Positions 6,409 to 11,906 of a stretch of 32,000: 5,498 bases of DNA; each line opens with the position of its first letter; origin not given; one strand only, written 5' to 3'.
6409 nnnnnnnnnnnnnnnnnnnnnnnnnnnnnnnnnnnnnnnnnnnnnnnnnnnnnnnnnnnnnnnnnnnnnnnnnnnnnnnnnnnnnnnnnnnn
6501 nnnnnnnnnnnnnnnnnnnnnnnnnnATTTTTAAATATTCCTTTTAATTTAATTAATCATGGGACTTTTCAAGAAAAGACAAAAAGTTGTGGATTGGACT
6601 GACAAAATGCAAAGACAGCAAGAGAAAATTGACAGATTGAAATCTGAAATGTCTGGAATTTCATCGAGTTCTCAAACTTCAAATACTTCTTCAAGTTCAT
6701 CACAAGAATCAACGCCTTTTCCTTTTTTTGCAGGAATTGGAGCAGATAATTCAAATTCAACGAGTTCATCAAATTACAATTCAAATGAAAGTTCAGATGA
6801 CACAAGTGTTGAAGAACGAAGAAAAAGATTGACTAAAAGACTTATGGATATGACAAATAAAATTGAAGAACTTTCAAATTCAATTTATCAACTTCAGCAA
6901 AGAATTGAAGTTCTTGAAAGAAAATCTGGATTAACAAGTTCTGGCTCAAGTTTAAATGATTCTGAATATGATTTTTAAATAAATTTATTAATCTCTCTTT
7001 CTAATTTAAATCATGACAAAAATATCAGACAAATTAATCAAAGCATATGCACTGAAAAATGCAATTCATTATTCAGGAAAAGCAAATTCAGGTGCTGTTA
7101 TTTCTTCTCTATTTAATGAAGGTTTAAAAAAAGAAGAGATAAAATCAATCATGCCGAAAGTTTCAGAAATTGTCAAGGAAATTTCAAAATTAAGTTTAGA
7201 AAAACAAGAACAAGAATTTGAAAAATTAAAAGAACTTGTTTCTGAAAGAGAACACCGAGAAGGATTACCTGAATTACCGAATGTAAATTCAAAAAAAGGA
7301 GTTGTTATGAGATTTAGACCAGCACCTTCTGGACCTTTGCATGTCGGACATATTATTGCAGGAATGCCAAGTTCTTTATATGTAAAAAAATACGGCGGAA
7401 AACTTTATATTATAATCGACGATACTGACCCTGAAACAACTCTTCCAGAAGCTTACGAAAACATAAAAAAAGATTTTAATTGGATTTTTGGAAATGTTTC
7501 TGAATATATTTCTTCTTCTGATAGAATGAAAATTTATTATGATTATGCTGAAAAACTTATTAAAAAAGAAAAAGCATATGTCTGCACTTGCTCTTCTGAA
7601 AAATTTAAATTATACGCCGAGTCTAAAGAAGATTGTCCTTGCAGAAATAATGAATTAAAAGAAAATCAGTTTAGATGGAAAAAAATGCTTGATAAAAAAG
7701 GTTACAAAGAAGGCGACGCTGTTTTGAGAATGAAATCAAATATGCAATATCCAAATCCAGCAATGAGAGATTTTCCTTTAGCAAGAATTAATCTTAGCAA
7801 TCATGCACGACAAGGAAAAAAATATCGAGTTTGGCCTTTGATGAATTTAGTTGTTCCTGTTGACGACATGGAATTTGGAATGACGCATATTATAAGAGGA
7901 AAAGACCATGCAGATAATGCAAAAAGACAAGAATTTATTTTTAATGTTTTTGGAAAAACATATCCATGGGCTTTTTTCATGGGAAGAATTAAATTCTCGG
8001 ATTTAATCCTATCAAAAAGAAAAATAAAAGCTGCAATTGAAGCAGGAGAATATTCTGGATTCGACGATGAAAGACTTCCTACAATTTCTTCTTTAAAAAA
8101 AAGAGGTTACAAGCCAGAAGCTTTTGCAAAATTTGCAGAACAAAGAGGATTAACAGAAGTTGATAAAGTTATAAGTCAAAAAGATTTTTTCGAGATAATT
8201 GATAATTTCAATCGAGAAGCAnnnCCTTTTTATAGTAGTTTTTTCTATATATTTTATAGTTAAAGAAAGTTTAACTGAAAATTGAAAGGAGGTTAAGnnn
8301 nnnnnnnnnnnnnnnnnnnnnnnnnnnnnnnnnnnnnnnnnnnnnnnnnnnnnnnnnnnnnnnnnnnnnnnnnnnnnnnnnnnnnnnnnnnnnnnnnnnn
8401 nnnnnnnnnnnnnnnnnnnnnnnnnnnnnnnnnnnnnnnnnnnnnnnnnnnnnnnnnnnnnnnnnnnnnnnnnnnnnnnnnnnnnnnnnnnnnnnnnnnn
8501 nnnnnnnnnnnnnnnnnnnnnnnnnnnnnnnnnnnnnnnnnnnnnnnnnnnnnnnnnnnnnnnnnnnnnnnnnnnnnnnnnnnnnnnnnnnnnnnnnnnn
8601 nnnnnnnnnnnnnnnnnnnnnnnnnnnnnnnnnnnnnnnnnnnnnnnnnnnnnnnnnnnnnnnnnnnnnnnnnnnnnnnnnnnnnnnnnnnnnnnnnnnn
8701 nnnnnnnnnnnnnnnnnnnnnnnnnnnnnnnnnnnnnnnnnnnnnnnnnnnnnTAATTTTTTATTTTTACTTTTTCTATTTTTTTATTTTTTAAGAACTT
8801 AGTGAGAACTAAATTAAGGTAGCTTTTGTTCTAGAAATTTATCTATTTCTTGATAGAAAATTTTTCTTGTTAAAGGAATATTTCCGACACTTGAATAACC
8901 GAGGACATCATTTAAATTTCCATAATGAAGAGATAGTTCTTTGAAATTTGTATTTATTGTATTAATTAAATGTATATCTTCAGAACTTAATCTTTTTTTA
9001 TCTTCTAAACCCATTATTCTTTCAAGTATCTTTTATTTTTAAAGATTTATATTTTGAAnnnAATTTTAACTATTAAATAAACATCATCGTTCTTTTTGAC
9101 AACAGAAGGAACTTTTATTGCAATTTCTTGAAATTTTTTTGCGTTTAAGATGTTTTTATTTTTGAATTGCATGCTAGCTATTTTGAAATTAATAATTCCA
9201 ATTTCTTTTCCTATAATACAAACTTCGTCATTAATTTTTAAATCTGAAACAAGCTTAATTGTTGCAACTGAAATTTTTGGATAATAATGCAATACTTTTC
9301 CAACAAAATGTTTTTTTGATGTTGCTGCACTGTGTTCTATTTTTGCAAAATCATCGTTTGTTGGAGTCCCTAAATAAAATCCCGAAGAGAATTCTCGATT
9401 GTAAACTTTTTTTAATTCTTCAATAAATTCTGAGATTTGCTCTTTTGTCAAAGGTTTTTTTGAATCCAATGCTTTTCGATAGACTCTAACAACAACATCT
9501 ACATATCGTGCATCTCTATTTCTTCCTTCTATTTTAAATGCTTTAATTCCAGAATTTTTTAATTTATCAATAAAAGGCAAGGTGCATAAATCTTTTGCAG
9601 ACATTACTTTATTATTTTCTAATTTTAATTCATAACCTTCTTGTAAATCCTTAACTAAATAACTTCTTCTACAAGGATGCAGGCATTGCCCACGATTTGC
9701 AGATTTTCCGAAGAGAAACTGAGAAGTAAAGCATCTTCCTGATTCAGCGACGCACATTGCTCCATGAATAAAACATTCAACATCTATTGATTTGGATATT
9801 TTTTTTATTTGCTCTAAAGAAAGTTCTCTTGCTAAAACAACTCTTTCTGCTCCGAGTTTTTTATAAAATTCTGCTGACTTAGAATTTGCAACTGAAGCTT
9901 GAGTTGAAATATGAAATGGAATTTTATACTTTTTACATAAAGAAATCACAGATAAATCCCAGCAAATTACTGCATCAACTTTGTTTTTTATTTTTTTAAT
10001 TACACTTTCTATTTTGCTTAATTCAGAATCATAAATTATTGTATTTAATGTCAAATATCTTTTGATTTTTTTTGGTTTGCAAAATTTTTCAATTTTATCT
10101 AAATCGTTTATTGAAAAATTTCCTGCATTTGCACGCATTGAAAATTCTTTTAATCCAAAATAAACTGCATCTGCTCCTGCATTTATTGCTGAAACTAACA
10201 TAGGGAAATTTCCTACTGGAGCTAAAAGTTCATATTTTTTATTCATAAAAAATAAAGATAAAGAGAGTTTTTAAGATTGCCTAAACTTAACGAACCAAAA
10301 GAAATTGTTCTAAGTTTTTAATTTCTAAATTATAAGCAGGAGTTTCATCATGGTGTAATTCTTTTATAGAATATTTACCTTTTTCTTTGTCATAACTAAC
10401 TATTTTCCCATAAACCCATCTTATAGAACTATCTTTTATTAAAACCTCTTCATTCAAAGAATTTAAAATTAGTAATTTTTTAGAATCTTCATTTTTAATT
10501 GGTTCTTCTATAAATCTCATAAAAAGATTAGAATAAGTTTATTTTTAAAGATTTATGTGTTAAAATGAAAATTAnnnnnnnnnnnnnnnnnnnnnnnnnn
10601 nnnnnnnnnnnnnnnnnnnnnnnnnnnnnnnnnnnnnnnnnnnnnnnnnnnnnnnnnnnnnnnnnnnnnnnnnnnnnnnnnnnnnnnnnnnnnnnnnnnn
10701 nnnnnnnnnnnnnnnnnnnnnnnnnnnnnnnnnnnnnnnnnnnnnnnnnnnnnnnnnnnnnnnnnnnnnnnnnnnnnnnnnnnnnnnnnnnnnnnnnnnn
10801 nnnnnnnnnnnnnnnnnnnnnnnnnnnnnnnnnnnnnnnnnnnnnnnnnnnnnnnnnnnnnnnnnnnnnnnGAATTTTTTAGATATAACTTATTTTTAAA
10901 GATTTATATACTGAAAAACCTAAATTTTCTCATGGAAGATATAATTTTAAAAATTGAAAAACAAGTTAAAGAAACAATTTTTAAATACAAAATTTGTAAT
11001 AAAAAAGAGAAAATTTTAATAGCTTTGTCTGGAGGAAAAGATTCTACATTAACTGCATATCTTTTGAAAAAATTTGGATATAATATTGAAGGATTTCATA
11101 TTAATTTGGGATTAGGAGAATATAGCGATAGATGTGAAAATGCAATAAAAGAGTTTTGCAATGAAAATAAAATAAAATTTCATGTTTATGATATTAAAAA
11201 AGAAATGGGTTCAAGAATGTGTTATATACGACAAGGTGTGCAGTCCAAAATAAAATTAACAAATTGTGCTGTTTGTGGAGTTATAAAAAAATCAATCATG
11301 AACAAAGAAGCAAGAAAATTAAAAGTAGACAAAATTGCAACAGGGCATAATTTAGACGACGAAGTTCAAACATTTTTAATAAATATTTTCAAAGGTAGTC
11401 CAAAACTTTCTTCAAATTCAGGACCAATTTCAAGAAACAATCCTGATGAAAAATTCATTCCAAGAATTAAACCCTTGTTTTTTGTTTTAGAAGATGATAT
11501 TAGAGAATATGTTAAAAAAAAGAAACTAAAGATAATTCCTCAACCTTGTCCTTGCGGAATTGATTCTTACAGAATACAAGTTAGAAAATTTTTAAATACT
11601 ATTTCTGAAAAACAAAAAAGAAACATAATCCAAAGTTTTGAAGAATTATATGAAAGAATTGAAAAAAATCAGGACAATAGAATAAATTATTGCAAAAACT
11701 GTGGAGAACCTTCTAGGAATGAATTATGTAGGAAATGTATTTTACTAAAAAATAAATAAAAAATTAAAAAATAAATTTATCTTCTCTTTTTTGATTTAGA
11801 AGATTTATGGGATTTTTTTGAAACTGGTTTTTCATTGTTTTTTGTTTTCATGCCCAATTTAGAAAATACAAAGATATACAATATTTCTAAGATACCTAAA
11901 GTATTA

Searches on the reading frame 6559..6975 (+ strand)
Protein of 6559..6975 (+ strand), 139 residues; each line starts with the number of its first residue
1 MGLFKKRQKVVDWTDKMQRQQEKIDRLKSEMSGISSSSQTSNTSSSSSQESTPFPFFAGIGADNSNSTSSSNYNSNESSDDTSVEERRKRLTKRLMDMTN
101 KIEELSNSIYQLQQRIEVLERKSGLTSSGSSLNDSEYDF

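Call 79: search_protein_families(library=pfam, proteins=[window:6559-6975:+], max_evalue=0.0001)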
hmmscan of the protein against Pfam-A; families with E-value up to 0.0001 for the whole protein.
window:6559-6975:+ (139 aa): 1 family
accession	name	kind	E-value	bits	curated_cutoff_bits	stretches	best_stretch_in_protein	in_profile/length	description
PF04102.17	SlyX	-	7.6e-06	26.9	30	0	85-122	2-39/67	SlyX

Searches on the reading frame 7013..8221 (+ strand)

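Call 79: search_protein_families(library=pfam, proteins=[window:7013-8221:+], max_evalue=0.0001)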
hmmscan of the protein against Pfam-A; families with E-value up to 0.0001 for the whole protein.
window:7013-8221:+ (403 aa): 1 family
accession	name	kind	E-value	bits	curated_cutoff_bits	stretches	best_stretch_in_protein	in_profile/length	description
PF00749.27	tRNA-synt_1c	-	9.2e-63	212.5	23.4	1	97-392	2-303/314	tRNA synthetases class I (E and Q), catalytic domain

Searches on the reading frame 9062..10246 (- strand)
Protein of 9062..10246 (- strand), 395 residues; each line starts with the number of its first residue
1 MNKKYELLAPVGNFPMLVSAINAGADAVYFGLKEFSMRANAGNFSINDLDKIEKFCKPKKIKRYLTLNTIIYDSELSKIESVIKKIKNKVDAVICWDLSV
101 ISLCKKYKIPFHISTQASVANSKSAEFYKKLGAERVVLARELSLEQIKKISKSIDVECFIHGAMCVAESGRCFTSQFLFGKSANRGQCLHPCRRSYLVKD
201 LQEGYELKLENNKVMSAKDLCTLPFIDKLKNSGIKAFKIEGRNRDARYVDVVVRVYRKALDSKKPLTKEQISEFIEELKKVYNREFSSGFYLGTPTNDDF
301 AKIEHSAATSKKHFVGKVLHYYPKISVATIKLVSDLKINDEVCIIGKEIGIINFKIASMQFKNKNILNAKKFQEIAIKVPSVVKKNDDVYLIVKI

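Call 80: search_protein_families(library=pfam, proteins=[window:9062-10246:-], max_evalue=0.0001)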
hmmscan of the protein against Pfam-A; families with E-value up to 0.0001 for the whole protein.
window:9062-10246:- (395 aa): 1 family
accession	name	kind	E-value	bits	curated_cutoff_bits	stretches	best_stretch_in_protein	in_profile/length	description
PF01136.24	Peptidase_U32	-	3.6e-73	246.1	22.4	1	78-295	3-231/233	Peptidase family U32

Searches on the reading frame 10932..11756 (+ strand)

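Call 80: search_protein_families(library=pfam, proteins=[window:10932-11756:+], max_evalue=0.0001)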
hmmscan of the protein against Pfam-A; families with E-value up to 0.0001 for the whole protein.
window:10932-11756:+ (275 aa): 6 families
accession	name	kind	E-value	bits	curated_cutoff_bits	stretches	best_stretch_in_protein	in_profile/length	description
PF01171.26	ATP_bind_3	-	1.2e-17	64.7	27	1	27-202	1-164/182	PP-loop family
PF03054.22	tRNA_Me_trans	-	3.1e-09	37.2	20.6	1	27-140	2-127/202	tRNA methyl transferase HUP domain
PF01507.26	PAPS_reduct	-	2e-06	28.4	22.5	1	28-202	2-157/175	Phosphoadenosine phosphosulfate reductase domain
PF24167.1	DUF7411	-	2.6e-06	27.6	28.7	1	28-145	3-109/194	Family of unknown function (DUF7411)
PF02568.20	ThiI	-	6e-05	23.2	20.5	0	25-142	3-119/197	Thiamine biosynthesis protein (ThiI)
PF06508.19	QueC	-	9.8e-05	22.4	22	1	27-93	1-67/210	Queuosine biosynthesis protein QueC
